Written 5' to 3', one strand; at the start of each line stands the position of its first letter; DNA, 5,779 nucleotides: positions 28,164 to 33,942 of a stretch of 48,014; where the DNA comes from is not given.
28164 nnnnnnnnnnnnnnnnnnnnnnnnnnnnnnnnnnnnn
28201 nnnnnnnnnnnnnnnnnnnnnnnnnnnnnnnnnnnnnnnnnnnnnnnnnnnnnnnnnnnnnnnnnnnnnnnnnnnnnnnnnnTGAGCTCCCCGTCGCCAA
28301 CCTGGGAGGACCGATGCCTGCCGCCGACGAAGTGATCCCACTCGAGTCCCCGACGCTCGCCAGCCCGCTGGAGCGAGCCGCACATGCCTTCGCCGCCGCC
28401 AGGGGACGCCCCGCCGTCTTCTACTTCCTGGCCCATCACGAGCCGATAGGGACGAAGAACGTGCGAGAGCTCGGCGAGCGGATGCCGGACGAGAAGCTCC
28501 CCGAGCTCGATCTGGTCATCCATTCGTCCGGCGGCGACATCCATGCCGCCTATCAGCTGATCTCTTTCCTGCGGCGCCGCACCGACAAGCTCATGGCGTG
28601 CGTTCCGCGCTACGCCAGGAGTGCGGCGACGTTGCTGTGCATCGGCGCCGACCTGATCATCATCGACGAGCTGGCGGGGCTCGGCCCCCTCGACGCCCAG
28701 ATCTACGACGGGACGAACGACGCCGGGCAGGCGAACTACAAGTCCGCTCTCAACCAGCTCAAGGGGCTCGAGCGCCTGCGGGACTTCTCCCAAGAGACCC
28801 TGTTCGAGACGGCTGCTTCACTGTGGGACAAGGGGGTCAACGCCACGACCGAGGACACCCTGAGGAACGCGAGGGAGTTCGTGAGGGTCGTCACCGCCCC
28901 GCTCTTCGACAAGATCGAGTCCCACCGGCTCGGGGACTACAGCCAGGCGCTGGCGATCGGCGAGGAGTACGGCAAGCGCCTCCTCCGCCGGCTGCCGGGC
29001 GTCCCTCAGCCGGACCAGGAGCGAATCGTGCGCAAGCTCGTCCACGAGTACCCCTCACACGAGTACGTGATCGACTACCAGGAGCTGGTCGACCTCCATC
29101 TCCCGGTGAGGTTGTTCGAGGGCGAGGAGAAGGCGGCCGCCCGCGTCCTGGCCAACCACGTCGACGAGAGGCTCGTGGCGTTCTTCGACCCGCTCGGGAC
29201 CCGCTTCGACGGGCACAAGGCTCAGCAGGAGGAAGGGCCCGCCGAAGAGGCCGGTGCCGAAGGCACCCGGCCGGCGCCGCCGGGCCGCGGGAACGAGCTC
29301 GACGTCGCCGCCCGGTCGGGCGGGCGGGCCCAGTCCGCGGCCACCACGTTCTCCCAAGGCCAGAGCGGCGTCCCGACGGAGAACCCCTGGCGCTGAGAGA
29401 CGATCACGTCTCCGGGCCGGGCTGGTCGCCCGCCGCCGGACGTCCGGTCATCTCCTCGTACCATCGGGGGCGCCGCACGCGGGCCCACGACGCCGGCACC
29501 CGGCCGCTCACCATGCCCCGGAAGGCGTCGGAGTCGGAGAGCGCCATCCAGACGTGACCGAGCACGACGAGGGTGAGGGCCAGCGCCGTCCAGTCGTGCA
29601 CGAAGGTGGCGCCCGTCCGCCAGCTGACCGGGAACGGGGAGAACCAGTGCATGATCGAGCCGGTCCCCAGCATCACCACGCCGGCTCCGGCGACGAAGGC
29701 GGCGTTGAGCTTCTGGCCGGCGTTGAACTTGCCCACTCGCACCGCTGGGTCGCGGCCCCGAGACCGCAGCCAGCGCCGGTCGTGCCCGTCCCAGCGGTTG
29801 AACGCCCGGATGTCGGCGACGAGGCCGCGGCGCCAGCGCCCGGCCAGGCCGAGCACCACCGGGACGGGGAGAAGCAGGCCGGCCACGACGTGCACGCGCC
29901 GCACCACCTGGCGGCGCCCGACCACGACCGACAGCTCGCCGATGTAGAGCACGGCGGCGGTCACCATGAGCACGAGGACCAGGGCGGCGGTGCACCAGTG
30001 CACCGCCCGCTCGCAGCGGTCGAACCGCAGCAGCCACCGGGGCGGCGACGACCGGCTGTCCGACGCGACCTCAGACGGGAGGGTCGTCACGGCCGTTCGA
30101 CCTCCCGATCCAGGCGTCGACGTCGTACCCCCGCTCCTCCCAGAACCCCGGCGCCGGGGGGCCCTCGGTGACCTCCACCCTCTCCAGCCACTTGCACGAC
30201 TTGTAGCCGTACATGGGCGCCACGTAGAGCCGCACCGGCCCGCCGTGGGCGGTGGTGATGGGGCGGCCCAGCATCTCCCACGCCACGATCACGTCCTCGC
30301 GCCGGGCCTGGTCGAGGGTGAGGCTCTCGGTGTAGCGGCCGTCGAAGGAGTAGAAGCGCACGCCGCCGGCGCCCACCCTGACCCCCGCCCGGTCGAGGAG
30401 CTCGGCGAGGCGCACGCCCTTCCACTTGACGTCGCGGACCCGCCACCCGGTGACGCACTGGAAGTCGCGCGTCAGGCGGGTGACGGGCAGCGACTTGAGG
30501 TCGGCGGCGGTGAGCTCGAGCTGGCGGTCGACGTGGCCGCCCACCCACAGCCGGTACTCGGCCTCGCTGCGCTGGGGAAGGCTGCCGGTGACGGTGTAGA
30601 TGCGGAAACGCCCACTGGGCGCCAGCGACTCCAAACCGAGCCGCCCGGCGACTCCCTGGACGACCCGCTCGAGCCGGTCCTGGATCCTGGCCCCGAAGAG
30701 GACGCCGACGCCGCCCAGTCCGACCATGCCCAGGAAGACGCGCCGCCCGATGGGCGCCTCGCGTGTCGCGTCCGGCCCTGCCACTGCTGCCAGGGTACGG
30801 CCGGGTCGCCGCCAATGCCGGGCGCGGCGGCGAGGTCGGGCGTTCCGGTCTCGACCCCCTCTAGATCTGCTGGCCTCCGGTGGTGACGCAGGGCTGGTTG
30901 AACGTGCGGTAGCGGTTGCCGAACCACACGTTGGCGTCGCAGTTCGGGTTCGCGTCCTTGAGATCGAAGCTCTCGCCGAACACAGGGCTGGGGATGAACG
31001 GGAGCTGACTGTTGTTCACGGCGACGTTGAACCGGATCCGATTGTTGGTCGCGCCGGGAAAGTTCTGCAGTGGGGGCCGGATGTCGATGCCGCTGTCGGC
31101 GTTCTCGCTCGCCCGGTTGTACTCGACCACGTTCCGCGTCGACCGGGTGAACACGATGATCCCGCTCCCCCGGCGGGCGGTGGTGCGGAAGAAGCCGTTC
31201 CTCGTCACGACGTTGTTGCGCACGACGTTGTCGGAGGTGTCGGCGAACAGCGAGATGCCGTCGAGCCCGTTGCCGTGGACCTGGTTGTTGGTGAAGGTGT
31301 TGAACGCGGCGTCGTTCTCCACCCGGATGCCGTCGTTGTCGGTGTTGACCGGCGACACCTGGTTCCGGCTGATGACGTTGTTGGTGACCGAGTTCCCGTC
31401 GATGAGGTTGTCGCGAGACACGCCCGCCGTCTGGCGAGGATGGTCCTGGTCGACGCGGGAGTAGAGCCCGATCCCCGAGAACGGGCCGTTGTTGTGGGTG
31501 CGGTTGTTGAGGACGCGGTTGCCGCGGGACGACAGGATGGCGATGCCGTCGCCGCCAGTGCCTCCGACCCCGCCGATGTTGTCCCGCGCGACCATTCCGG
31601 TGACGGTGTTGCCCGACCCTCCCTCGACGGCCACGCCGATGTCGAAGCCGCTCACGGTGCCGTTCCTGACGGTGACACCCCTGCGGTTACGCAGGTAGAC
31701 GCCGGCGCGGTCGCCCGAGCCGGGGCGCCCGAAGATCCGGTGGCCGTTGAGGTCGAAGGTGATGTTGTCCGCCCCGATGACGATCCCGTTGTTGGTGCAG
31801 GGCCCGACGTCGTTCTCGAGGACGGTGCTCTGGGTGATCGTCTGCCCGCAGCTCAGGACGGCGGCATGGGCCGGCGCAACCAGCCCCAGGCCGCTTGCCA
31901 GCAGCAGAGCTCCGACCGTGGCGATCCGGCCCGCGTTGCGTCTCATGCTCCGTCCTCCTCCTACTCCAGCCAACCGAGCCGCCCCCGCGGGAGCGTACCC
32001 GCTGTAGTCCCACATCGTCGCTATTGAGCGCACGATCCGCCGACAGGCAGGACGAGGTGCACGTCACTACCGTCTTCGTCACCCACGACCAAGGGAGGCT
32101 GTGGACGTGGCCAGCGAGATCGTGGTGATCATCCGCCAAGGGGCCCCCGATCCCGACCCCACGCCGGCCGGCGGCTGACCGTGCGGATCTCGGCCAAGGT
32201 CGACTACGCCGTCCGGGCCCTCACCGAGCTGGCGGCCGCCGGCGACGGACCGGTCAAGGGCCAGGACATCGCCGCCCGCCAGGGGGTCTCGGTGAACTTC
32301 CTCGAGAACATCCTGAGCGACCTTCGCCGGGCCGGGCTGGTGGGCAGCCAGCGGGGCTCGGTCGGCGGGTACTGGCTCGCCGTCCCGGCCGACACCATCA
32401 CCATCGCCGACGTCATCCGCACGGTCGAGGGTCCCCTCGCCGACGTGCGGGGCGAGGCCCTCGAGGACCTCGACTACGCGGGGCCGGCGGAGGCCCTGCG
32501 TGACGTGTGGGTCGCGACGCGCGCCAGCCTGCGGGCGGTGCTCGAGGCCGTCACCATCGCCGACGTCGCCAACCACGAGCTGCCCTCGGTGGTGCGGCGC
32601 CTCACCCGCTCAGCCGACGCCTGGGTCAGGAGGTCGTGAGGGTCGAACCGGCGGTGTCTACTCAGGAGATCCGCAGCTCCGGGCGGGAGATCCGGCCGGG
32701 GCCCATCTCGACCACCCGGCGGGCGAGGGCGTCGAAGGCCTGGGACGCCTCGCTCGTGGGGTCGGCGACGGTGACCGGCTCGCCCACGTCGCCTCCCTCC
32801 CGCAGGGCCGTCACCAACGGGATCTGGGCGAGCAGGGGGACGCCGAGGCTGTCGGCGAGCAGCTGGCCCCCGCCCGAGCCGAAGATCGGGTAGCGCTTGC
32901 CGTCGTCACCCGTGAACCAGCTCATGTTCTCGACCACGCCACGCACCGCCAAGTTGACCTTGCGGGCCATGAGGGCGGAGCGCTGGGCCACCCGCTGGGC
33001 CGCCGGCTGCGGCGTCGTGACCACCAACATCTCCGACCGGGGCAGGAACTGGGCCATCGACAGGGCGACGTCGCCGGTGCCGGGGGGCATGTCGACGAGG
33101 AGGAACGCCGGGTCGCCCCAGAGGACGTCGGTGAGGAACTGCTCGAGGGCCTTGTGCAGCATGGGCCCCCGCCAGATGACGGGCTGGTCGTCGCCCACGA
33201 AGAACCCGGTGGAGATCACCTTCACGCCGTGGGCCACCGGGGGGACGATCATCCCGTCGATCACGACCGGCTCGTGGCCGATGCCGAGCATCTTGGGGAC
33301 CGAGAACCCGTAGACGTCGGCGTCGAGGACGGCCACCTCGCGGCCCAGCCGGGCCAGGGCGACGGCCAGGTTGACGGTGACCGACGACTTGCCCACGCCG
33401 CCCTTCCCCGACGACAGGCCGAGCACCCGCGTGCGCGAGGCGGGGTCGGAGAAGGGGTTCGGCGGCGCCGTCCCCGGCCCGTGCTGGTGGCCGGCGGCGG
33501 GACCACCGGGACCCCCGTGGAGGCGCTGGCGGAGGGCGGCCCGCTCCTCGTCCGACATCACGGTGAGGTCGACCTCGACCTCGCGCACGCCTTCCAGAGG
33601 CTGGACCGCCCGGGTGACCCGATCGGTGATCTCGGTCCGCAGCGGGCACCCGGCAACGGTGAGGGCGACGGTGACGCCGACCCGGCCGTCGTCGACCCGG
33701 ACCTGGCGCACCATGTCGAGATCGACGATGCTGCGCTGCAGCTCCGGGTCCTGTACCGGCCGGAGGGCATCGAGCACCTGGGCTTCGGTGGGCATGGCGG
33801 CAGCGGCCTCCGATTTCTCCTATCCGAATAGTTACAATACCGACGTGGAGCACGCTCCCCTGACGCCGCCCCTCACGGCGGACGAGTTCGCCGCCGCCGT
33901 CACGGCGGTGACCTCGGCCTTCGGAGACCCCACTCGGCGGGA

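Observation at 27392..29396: Lower-GC3 three-gene cassette: zinc-ribbon microprotein, 3-TM protein, SDH-family ClpP-fold protease (candidate uncharacterised conflict/defence-type module)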

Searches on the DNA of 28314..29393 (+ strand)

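Call 89: search_dna_similar(query=L153:3182-4379:+, collection=ecoli_genomes, mode=distant, max_rows=8)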
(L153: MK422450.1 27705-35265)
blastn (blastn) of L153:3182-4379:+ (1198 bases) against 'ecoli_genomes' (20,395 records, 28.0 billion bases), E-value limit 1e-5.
Records with a match: 49; places in all: 49; records where one place covers at least 80% of the query: 28.
Genomes with a match: 49 of 5426; with a place that covers at least 80% of the query: 28. Places per genome that has any: lowest 1, median 1, highest 1. On chromosomes: 49 places; on plasmids: 0.
Best place of each record, by identity: 60-80% 49.
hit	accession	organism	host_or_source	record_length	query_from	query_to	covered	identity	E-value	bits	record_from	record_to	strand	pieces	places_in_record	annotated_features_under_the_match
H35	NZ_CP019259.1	Escherichia coli strain 13C1065T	chicken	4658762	203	1198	83%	77.3%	0e+0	772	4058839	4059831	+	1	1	SDH family Clp fold serine proteinase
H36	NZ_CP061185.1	Escherichia coli strain LD67-1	feces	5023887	203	1198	83%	77.3%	0e+0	772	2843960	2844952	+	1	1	SDH family Clp fold serine proteinase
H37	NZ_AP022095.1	Escherichia coli strain WP4-S18-ESBL-08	-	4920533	203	1198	83%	77.3%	0e+0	772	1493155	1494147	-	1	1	SDH family Clp fold serine proteinase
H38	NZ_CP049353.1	Escherichia coli strain T28R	pet dog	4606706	203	1198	83%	77.3%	0e+0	772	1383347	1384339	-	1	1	SDH family Clp fold serine proteinase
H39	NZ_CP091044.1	Escherichia coli strain STEC346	pork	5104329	203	1198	83%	77.3%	0e+0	772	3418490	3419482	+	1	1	SDH family Clp fold serine proteinase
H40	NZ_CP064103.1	Escherichia coli strain IR53017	Homo sapiens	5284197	203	1198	83%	77.3%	0e+0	772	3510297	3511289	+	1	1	SDH family Clp fold serine proteinase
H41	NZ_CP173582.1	Escherichia coli strain 98195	Homo sapiens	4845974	203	1198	83%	77.3%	0e+0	772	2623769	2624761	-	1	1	SDH family Clp fold serine proteinase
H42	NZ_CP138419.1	Escherichia coli strain 30EVA2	Homo sapiens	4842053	203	1198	83%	77.3%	0e+0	772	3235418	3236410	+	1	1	SDH family Clp fold serine proteinase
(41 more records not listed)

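Call 90: get_annotated_region(hit=H35, flank=6000)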
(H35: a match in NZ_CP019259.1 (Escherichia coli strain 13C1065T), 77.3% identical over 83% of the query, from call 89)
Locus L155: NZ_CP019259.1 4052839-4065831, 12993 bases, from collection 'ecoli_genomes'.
description: Escherichia coli strain 13C1065T chromosome, complete genome
organism: Escherichia coli strain 13C1065T (NCBI taxid 562)
replicon: chromosome; assembly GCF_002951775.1
host: chicken; source: stool; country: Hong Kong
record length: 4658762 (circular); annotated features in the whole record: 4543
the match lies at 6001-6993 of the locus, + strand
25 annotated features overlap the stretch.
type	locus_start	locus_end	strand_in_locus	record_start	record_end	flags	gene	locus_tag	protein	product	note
CDS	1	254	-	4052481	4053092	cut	-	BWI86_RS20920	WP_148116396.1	recombination protein NinG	-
CDS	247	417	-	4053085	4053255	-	-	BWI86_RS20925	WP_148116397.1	protein NinF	-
CDS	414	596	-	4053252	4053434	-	-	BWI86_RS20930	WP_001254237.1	NinE family protein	-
CDS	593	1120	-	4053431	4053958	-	-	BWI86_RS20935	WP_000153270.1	phage N-6-adenine-methyltransferase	-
CDS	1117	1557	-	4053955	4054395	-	-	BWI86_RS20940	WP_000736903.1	recombination protein NinB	-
CDS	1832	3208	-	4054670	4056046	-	-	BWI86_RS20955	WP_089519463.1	replicative DNA helicase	-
CDS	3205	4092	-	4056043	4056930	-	-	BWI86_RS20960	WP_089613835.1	replication protein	-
CDS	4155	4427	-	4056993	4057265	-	-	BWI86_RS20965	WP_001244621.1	hypothetical protein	-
CDS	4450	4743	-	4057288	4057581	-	-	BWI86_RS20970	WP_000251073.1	lambda phage CII family protein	-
CDS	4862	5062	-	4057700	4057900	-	-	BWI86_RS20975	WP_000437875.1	Cro/CI family transcriptional regulator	-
CDS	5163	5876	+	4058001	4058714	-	-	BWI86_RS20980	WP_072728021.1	LexA family protein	-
CDS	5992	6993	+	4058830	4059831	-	-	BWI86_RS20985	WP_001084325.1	SDH family Clp fold serine proteinase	-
CDS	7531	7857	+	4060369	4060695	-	-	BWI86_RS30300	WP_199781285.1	antitermination protein N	-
CDS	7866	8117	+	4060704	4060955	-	-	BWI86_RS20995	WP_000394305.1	hypothetical protein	-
CDS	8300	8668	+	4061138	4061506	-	-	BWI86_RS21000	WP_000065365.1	DUF2528 family protein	-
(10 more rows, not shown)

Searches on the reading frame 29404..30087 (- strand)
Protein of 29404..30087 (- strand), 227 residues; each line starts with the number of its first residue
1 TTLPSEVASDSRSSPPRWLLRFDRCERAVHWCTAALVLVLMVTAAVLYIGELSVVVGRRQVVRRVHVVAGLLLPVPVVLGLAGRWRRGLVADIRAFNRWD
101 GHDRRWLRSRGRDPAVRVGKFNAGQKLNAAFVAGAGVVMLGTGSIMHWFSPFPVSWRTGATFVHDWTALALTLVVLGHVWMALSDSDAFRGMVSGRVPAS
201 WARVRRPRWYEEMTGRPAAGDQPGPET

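Call 69: search_protein_families(library=pfam, proteins=[window:29404-30087:-], max_evalue=0.001)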
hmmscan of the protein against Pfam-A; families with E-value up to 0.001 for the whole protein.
window:29404-30087:- (227 aa): 1 family
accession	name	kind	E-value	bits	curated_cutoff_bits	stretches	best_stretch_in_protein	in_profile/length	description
PF01292.26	Ni_hydr_CYTB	-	2.8e-16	60.3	30.1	1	21-195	1-179/179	Prokaryotic cytochrome b561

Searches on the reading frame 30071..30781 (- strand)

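Call 69: search_protein_families(library=pfam, proteins=[window:30071-30781:-], max_evalue=0.001)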
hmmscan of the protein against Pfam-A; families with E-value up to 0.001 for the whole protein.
window:30071-30781:- (236 aa): 1 family
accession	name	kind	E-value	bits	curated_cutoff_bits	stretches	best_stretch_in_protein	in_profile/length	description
PF00174.25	Oxidored_molyb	-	1.4e-39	135.8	24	1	66-214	2-169/169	Oxidoreductase molybdopterin binding domain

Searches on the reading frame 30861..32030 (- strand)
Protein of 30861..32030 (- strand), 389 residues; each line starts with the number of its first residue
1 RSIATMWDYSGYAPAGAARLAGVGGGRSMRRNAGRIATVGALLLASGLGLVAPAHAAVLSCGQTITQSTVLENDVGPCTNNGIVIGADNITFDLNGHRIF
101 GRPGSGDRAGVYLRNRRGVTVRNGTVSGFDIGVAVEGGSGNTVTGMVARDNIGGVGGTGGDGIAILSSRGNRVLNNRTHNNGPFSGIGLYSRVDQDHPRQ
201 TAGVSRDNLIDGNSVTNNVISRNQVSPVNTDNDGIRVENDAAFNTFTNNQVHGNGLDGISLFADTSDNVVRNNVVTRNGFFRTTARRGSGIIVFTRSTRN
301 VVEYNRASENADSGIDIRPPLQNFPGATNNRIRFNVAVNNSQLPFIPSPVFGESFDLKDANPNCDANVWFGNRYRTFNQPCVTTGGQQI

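Call 69: search_protein_families(library=pfam, proteins=[window:30861-32030:-], max_evalue=0.001)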
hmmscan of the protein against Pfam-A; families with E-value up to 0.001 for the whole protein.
window:30861-32030:- (389 aa): 2 families
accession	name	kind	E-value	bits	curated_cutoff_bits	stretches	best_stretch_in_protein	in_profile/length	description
PF13229.12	Beta_helix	-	1.8e-21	76.8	25.9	2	94-275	13-158/158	Right handed beta helix region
PF05048.19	NosD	-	1.8e-11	44.3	23.6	1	107-278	15-172/212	Periplasmic copper-binding protein (NosD)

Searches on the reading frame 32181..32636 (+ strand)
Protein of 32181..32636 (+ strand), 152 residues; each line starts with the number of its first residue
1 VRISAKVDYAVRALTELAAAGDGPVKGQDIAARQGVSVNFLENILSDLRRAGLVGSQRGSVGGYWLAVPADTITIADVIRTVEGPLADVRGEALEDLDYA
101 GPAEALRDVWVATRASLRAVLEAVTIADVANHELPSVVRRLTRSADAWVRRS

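Call 69: search_protein_families(library=pfam, proteins=[window:32181-32636:+], max_evalue=0.001)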
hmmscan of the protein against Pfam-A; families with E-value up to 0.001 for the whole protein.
window:32181-32636:+ (152 aa): 2 families
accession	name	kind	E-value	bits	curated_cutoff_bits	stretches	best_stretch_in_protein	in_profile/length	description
PF02082.26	Rrf2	-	5e-35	121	30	1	3-131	1-131/132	Iron-dependent Transcriptional regulator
PF03444.21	HrcA_DNA-bdg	-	2.1e-05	24.5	21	1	11-66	10-65/79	Winged helix-turn-helix transcription repressor, HrcA DNA-binding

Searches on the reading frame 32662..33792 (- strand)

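Call 69: search_protein_families(library=pfam, proteins=[window:32662-33792:-], max_evalue=0.001)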
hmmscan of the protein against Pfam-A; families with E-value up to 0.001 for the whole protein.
window:32662-33792:- (376 aa): 7 families
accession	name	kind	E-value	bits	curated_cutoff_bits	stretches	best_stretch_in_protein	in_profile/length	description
PF10609.15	ParA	-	2.8e-84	282.8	27.1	1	122-360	4-245/246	NUBPL iron-transfer P-loop NTPase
PF01883.24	FeS_assembly_P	-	3.6e-21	75.6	23.5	1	3-74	1-73/73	Iron-sulfur cluster assembly protein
PF01656.29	CbiA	-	1.6e-10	41.5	25.4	1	127-164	4-41/125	CobQ/CobB/MinD/ParA nucleotide binding domain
PF00142.24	Fer4_NifH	-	4.6e-07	30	25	0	129-179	7-57/271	4Fe-4S iron sulfur cluster binding proteins, NifH/frxC family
PF13614.12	AAA_31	-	2.4e-06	28.1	27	1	122-160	2-40/177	AAA domain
PF09140.17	MipZ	-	6.7e-06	26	20.7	1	126-162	5-41/262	ATPase MipZ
PF02374.21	ArsA_ATPase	-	0.00022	21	24.3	1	127-159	6-38/305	Anion-transporting ATPase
